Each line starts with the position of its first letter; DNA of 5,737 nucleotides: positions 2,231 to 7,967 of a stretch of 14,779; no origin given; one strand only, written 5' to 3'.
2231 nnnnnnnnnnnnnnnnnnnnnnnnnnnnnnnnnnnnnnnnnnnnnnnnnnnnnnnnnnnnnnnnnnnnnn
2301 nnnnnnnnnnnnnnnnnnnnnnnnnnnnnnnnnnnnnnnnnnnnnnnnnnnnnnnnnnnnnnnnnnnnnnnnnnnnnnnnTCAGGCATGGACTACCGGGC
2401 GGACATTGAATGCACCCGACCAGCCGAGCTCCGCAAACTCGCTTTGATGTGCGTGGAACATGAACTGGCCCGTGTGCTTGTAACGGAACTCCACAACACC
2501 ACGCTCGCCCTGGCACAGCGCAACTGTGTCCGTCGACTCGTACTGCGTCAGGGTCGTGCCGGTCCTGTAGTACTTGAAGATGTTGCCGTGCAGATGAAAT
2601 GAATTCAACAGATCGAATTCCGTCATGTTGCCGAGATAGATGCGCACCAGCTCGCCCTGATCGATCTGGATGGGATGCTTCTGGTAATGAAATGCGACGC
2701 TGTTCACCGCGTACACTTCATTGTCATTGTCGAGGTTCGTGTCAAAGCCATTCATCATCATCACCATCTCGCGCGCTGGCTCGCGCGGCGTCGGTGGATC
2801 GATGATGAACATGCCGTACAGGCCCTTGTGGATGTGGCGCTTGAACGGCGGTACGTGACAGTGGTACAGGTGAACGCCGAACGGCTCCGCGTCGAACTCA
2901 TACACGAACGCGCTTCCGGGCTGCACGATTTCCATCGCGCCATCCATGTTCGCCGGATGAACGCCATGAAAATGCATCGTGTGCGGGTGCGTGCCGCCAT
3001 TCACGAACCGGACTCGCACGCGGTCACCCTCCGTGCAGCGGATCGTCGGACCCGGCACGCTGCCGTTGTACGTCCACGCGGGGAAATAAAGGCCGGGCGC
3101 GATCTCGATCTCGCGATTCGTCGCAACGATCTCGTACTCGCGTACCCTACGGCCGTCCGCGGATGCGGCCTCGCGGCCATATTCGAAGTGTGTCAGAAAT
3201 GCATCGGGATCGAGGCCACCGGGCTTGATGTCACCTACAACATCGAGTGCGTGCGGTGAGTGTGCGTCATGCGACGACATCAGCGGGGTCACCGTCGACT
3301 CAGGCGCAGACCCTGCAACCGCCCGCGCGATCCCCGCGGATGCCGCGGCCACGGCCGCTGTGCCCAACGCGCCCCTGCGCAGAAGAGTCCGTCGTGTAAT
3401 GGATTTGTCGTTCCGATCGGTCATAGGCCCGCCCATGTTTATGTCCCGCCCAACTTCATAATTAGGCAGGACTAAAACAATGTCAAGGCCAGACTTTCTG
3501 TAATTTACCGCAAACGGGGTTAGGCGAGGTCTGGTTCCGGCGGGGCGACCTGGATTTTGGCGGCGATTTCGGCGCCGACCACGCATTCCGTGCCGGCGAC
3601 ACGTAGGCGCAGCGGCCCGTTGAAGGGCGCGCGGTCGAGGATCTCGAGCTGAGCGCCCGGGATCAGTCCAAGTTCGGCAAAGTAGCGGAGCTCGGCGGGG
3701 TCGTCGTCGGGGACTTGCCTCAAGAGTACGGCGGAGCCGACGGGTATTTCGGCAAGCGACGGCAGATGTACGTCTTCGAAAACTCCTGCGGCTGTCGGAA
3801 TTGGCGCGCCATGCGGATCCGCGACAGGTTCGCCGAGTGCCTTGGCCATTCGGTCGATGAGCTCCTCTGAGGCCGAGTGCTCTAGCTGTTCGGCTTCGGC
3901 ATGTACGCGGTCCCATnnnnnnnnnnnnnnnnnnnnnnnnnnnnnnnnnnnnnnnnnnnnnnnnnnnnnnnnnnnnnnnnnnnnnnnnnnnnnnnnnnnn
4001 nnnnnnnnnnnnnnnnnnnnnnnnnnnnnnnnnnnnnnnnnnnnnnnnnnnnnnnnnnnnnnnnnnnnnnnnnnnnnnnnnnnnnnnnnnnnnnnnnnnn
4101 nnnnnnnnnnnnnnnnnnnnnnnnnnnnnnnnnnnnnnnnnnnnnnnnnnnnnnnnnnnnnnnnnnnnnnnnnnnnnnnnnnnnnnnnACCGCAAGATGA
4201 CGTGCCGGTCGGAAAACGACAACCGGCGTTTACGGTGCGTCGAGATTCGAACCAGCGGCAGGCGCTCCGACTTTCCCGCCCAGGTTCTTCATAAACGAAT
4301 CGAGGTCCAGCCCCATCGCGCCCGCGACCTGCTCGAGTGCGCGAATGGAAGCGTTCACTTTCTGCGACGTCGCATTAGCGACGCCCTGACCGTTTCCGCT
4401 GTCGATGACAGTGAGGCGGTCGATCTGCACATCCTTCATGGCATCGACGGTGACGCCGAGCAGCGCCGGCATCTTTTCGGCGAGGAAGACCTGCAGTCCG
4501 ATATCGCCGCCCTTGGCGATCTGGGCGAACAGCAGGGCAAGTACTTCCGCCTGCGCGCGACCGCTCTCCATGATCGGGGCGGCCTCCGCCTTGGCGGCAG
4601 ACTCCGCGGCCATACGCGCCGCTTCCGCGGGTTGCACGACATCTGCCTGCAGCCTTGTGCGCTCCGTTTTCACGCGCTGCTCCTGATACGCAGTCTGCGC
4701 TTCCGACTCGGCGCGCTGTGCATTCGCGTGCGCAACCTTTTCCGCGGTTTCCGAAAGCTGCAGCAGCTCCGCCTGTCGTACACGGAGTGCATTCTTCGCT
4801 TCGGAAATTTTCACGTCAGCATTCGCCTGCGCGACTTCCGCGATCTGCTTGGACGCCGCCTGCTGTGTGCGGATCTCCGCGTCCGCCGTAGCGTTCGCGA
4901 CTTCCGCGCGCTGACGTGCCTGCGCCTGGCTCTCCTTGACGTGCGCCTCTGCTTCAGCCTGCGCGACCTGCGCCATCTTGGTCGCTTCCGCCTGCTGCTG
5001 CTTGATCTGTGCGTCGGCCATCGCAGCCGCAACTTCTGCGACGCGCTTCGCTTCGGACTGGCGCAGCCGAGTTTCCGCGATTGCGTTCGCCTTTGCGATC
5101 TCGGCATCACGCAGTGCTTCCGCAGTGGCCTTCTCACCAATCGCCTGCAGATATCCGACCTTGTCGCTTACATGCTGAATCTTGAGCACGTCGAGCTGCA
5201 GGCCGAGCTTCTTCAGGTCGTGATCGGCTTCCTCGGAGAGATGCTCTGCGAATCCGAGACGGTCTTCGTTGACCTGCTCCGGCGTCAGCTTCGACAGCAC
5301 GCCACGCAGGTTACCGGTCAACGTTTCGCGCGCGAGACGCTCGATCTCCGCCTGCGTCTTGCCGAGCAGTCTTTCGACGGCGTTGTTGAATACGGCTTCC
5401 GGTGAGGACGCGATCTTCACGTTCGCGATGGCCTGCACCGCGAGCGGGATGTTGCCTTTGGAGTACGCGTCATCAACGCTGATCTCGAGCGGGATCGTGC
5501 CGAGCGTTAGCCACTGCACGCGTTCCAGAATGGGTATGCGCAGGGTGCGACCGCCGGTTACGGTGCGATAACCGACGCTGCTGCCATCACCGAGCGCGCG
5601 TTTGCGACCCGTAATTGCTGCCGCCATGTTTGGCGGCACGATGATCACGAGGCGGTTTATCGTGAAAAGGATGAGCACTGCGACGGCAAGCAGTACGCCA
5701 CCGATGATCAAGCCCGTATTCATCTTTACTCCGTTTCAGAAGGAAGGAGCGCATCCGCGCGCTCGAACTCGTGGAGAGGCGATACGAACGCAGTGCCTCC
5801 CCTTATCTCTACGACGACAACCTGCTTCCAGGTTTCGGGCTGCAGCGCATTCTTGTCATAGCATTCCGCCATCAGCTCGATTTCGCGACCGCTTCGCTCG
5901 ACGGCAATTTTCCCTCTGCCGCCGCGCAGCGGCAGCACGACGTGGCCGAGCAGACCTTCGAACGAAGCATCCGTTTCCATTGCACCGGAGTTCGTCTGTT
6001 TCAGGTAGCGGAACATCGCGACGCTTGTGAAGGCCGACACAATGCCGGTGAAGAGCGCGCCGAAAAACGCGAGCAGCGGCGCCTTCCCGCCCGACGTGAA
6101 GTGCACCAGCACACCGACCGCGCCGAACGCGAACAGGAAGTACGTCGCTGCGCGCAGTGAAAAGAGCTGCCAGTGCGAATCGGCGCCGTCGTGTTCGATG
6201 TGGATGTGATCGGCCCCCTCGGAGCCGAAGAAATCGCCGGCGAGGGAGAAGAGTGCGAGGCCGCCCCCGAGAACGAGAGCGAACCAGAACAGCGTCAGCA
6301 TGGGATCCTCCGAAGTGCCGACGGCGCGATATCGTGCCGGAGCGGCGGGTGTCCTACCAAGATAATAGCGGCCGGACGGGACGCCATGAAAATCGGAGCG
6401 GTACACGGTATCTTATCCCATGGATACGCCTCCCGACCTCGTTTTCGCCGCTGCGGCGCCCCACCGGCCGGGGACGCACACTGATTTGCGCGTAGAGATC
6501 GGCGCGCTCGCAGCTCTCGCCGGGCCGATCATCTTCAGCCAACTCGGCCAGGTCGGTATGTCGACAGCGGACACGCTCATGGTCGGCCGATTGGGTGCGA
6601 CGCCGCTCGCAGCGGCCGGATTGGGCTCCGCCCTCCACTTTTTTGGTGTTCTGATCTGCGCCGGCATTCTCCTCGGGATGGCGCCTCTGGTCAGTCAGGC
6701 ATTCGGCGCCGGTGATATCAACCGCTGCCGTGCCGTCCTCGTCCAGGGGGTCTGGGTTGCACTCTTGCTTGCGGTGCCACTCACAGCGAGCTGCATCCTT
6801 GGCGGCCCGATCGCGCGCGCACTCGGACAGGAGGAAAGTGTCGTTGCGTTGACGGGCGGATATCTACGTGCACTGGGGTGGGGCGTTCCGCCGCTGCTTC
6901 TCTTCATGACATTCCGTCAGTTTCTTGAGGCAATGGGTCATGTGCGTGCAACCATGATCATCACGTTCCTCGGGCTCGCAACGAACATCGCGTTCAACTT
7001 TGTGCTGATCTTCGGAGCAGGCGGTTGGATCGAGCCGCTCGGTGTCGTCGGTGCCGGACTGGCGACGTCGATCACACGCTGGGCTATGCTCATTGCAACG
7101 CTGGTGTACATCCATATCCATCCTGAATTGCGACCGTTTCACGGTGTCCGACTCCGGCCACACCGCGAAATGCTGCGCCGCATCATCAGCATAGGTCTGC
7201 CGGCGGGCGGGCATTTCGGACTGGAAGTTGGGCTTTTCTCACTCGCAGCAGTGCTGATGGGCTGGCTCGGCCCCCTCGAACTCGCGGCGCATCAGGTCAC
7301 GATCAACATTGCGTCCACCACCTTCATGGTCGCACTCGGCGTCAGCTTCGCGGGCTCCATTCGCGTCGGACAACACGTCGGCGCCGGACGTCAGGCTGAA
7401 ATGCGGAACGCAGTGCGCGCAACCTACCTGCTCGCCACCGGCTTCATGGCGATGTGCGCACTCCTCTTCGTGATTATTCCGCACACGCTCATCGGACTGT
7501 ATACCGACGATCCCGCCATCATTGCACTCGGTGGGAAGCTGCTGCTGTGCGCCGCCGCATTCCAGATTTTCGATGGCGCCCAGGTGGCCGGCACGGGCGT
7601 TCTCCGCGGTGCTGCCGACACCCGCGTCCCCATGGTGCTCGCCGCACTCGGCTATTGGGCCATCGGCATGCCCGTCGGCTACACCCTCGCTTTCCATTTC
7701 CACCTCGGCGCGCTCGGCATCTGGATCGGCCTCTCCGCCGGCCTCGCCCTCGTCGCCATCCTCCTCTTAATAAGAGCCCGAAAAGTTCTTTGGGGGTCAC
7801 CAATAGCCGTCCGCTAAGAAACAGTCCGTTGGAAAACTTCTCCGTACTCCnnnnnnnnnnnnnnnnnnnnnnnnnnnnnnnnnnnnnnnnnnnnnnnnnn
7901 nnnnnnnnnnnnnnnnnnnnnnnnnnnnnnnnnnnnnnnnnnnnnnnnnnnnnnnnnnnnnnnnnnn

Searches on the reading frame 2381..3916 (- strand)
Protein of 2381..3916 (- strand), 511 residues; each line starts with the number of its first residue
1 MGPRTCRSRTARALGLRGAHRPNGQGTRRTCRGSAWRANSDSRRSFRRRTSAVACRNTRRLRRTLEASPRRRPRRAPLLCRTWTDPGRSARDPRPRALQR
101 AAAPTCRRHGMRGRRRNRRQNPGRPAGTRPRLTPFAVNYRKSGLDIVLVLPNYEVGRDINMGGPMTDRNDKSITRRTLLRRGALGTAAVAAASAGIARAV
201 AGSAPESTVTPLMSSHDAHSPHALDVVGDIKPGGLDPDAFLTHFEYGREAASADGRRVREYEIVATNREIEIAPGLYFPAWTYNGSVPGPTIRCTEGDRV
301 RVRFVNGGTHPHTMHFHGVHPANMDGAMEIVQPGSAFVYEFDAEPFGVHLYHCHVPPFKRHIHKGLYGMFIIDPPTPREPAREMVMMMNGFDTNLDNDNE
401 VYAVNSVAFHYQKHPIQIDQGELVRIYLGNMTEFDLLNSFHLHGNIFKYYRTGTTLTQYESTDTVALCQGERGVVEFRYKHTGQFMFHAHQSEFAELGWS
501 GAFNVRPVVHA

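Call 7: search_protein_families(library=pfam, proteins=[window:2381-3916:-], max_evalue=0.01)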
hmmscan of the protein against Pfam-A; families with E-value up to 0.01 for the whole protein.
window:2381-3916:- (511 aa): 2 families
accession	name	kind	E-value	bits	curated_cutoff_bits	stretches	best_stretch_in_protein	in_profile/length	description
PF07731.20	Cu-oxidase_2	-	5e-27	94.8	20.4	3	394-507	18-135/137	Multicopper oxidase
PF07732.21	Cu-oxidase_3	-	4.8e-25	88.4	21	1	278-375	15-117/119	Multicopper oxidase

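Call 8: search_protein_families(library=ncbifam, proteins=[window:2381-3916:-], max_evalue=0.01)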
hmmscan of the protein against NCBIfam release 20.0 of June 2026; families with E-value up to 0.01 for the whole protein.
window:2381-3916:- (511 aa): 8 families
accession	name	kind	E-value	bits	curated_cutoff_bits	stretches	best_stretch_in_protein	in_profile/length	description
TIGR02376.1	Cu_nitrite_red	equivalog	9.3e-29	100.8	296.3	1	246-375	15-147/326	copper-containing nitrite reductase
TIGR01480.1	copper_res_A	subfamily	5.4e-22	78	478.95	2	256-389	43-179/593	copper resistance system multicopper oxidase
NF008205.1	PRK10965.1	equivalog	2.6e-14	52.9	525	1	275-373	62-164/529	multicopper oxidase CueO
TIGR03388.1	ascorbase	equivalog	1.8e-13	50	614.8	1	282-380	24-128/542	L-ascorbate oxidase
TIGR03389.1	laccase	equivalog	6.9e-10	38.3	558.9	1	281-383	25-136/539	laccase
NF008135.0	PRK10883.1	equivalog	2.4e-07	29.6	581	1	279-373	66-164/471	cell division protein FtsP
NF045554.1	AmiPhnlOxPhsA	equivalog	4.4e-06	25.6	950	1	280-307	45-72/581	O-aminophenol oxidase PhsA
TIGR03390.1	ascorbOXfungal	equivalog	8.8e-06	24.5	445.35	1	283-355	32-114/538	L-ascorbate oxidase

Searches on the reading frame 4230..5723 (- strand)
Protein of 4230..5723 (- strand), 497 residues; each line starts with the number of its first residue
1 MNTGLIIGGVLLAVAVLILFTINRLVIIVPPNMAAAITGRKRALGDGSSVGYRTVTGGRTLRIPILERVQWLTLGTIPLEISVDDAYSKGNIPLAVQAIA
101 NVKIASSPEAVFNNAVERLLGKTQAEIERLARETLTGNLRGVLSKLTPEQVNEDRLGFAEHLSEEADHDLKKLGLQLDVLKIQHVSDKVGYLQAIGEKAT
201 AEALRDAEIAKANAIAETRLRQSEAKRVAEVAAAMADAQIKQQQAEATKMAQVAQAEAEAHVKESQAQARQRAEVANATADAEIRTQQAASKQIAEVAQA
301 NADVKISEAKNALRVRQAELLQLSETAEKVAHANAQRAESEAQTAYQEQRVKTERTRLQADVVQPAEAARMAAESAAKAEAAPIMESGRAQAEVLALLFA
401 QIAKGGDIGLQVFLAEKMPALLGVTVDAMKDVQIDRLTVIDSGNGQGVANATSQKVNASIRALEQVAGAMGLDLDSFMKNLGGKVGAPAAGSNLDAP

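Call 7: search_protein_families(library=pfam, proteins=[window:4230-5723:-], max_evalue=0.01)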
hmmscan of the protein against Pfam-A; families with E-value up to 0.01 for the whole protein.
window:4230-5723:- (497 aa): 1 family
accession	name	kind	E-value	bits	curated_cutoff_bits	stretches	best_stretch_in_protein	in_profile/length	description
PF01145.31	Band_7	-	1.4e-22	81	23.6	1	28-215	2-175/176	SPFH domain / Band 7 family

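Call 8: search_protein_families(library=ncbifam, proteins=[window:4230-5723:-], max_evalue=0.01)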
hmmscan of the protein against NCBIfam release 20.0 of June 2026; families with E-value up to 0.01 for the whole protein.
window:4230-5723:- (497 aa): 1 family
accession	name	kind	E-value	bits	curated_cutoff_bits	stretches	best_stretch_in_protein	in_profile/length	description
NF058507.1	FlotScfldFlot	equivalog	2.2e-48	165.5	700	1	27-481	22-475/477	flotillin lipid rafts scaffold protein FloT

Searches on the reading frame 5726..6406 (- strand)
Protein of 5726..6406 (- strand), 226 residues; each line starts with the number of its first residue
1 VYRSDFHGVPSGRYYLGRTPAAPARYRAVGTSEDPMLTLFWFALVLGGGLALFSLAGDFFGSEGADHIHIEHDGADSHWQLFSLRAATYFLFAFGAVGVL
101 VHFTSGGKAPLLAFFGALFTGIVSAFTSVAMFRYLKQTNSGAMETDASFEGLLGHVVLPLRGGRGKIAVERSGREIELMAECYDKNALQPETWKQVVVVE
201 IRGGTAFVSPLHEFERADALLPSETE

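Call 7: search_protein_families(library=pfam, proteins=[window:5726-6406:-], max_evalue=0.01)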
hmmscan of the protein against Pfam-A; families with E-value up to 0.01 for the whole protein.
window:5726-6406:- (226 aa): 0 families

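Call 8: search_protein_families(library=ncbifam, proteins=[window:5726-6406:-], max_evalue=0.01)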
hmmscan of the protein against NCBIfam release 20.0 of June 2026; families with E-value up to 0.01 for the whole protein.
window:5726-6406:- (226 aa): 1 family
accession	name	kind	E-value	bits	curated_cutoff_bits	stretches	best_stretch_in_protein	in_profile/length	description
TIGR02891.1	CtaD_CoxA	equivalog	0.0088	14.7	670.75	0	81-168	260-350/504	cytochrome c oxidase subunit I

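Call 87: search_protein_families(library=pfam, proteins=[window:5726-6406:-], max_evalue=0.001)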
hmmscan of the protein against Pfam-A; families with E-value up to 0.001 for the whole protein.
window:5726-6406:- (226 aa): 0 families

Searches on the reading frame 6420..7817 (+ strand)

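Call 7: search_protein_families(library=pfam, proteins=[window:6420-7817:+], max_evalue=0.01)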
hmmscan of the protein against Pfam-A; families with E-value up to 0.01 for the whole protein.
window:6420-7817:+ (465 aa): 2 families
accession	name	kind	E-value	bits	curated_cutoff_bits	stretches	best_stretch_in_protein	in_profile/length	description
PF01554.23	MatE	-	3.1e-65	219.2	24.9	2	36-195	1-161/161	MatE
PF03023.19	MurJ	-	9.3e-10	38.1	27.4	1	45-231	219-399/451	Lipid II flippase MurJ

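Call 8: search_protein_families(library=ncbifam, proteins=[window:6420-7817:+], max_evalue=0.01)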
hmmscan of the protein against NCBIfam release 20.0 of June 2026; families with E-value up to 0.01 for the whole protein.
window:6420-7817:+ (465 aa): 9 families
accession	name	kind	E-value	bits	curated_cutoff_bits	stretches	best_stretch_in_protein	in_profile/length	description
NF001214.0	PRK00187.1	equivalog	1.2e-90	304.8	449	1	22-450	4-438/464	NorM family multidrug efflux MATE transporter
TIGR00797.1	matE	subfamily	3.1e-90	302.9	147.4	1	36-435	1-396/396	MATE family efflux transporter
NF000263.1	MATE_multi_NorM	equivalog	3.2e-46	158.7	950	1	26-450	16-442/459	multidrug efflux MATE transporter NorM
NF041801.1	MATE_SolL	equivalog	1.4e-35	123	780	1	29-459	21-452/458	solanimycin export family MATE transporter SolL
NF007562.1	PRK10189.1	equivalog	7.3e-28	97.5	465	1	30-454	29-458/470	EmmdR/YeeO family multidrug/toxin efflux MATE transporter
NF000131.1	MATE_multi_MepA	equivalog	2.1e-18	66.8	850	1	54-452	42-438/451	multidrug efflux MATE transporter MepA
NF052396.1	MATE_WgkD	equivalog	5.2e-17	62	510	1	32-384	7-355/428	tryglysin-associated MATE efflux transporter WgkD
TIGR01695.1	murJ_mviN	equivalog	1.4e-08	34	235.55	1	87-232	284-427/506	murein biosynthesis integral membrane protein MurJ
NF041358.1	GntT_guanitoxin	equivalog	2.4e-05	23.5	525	1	61-454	47-435/438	guanitoxin biosynthesis MATE family efflux transporter GntT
